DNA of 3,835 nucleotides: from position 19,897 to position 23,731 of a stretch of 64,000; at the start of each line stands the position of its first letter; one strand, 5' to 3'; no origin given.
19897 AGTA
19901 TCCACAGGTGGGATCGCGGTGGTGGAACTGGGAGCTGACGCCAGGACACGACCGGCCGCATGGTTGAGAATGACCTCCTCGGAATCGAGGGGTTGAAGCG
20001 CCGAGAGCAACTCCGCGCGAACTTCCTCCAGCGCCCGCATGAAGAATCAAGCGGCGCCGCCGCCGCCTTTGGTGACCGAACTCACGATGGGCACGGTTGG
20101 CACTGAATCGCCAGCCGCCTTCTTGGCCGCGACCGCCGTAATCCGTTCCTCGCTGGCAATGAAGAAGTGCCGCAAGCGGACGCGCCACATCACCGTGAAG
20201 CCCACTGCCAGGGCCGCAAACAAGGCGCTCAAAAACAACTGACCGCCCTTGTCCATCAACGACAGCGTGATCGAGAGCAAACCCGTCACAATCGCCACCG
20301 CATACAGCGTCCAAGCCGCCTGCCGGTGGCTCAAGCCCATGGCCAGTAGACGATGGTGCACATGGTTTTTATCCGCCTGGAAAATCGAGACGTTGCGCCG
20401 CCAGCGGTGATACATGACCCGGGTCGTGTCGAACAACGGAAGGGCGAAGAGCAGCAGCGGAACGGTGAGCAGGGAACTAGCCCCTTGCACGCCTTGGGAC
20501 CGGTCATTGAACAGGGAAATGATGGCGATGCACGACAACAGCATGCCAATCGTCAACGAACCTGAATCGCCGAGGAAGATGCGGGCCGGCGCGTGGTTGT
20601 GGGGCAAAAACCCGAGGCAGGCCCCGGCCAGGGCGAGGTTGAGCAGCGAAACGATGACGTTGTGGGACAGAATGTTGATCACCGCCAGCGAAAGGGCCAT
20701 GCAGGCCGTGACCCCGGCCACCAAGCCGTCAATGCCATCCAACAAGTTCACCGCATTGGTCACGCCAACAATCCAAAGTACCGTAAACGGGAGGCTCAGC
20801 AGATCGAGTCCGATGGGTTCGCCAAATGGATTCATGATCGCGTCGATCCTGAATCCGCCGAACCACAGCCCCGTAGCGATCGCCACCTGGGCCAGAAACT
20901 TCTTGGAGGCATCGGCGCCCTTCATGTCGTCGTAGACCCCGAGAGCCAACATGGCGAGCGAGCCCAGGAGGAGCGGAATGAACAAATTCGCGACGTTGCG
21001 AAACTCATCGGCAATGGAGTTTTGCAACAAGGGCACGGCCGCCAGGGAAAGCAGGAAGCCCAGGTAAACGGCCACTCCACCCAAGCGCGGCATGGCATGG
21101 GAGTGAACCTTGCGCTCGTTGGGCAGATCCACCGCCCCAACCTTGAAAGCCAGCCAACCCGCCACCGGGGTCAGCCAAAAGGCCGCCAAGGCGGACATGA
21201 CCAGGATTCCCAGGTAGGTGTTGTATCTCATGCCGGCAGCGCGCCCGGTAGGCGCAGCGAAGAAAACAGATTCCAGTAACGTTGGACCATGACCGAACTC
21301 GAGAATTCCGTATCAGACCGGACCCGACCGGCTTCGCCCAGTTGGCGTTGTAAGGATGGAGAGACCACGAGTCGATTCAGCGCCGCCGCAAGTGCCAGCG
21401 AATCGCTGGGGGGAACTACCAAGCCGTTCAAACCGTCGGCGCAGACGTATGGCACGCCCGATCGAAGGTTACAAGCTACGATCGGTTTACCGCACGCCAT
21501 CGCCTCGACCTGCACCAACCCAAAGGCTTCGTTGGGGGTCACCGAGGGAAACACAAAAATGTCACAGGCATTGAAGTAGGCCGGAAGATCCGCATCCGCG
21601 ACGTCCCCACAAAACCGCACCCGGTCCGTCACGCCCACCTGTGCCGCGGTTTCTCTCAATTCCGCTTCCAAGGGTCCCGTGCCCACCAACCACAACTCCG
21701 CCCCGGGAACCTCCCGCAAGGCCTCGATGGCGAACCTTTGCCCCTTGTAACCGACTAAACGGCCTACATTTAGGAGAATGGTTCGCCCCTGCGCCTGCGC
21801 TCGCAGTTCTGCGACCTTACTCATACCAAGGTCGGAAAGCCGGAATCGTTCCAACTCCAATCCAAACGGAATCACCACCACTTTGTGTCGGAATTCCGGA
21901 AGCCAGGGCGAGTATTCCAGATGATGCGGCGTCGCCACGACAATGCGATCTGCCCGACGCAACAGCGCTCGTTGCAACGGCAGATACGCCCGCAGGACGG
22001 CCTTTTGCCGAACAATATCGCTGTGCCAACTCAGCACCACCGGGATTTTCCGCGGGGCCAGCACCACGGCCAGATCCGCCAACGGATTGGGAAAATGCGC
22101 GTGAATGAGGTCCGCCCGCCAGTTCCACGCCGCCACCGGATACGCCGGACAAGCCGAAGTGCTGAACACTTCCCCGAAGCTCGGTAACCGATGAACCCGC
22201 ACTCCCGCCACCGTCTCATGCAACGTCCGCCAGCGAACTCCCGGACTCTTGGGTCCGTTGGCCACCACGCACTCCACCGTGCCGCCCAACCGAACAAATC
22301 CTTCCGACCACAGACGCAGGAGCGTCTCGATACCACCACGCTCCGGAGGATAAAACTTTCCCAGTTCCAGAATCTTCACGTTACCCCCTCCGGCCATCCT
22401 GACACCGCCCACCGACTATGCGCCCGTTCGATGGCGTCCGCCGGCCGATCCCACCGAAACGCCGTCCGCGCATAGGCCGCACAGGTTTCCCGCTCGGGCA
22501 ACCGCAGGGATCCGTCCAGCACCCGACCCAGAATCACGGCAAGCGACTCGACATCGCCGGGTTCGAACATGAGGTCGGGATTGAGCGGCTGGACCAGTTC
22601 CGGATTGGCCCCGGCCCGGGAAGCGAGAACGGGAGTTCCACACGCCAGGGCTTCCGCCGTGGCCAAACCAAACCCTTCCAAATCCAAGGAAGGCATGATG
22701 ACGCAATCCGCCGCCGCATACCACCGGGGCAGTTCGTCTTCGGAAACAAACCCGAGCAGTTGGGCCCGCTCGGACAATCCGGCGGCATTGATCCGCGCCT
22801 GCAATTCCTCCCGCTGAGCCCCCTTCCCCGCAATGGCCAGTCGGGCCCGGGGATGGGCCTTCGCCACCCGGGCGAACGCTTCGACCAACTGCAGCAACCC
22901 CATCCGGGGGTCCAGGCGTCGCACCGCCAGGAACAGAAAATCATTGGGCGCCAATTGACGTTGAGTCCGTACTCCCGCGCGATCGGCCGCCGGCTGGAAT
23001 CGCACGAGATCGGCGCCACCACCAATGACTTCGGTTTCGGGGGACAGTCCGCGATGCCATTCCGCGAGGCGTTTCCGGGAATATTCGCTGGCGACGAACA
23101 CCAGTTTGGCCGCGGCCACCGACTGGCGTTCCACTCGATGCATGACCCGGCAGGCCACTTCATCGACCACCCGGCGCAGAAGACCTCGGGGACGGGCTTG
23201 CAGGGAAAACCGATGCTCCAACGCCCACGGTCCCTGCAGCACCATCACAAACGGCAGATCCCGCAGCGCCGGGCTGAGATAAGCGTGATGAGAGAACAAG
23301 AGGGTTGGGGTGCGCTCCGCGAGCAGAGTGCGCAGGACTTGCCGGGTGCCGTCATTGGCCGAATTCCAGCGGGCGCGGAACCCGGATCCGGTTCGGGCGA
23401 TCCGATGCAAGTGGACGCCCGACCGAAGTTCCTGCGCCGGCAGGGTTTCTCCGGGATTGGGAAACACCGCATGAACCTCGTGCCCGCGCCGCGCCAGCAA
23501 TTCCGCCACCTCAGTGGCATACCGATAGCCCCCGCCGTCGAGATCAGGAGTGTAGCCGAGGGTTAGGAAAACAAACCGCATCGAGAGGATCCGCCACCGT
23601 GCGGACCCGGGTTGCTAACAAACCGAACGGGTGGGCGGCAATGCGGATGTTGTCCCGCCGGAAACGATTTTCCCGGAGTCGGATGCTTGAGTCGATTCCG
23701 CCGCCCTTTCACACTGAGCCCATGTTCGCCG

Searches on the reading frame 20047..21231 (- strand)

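Call 64: search_protein_families(library=pfam, proteins=[window:20047-21231:-], max_evalue=0.00001)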
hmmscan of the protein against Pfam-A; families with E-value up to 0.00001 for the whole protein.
window:20047-21231:- (394 aa): 1 family
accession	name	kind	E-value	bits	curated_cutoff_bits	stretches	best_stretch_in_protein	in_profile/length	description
PF00953.26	Glycos_transf_4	-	1.6e-38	132.6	27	1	86-239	3-159/160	Glycosyl transferase family 4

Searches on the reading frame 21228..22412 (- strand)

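Call 64: search_protein_families(library=pfam, proteins=[window:21228-22412:-], max_evalue=0.00001)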
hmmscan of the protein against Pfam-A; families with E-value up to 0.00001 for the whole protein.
window:21228-22412:- (394 aa): 6 families
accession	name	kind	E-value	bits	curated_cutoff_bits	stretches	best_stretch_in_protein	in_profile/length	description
PF00534.26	Glycos_transf_1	-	3.1e-37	128.2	26.4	1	208-363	13-170/172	Glycosyl transferases group 1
PF13692.12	Glyco_trans_1_4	-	2.5e-34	119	27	1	211-349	2-140/142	Glycosyl transferases group 1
PF13579.12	Glyco_trans_4_4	-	3.7e-18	66.8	29.7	1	26-184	1-158/158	Glycosyl transferase 4-like domain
PF13439.12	Glyco_transf_4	-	3e-15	57.1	28.5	1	26-189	2-170/170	Glycosyltransferase Family 4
PF20706.3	GT4-conflict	-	5.6e-08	32.6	26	1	147-320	140-316/385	Family 4 Glycosyltransferase in conflict systems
PF13524.12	Glyco_trans_1_2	-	4.8e-07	30.3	25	1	226-375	3-138/144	Glycosyl transferase-like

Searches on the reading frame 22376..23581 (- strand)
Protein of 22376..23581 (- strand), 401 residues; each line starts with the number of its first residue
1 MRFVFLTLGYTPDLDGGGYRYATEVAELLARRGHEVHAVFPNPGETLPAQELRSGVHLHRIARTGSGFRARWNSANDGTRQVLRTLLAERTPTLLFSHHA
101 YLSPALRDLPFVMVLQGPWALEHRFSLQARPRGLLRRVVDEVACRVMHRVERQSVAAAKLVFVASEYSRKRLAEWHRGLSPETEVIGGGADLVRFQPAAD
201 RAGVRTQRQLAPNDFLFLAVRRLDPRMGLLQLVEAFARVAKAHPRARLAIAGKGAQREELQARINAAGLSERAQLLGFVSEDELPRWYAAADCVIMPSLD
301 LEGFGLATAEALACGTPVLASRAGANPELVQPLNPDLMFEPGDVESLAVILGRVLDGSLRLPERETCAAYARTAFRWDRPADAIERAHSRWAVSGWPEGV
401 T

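Call 64: search_protein_families(library=pfam, proteins=[window:22376-23581:-], max_evalue=0.00001)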
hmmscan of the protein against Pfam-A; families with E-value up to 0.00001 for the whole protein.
window:22376-23581:- (401 aa): 5 families
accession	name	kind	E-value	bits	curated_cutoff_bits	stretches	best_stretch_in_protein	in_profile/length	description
PF00534.26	Glycos_transf_1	-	2.5e-36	125.2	26.4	1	207-372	8-170/172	Glycosyl transferases group 1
PF13692.12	Glyco_trans_1_4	-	2.5e-32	112.5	27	1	217-355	4-140/142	Glycosyl transferases group 1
PF20706.3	GT4-conflict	-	1.6e-14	54.1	26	1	187-322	169-312/385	Family 4 Glycosyltransferase in conflict systems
PF13439.12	Glyco_transf_4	-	2.8e-12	47.5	28.5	1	16-192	2-168/170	Glycosyltransferase Family 4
PF13579.12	Glyco_trans_4_4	-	5.6e-09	37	29.7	1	16-176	1-146/158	Glycosyl transferase 4-like domain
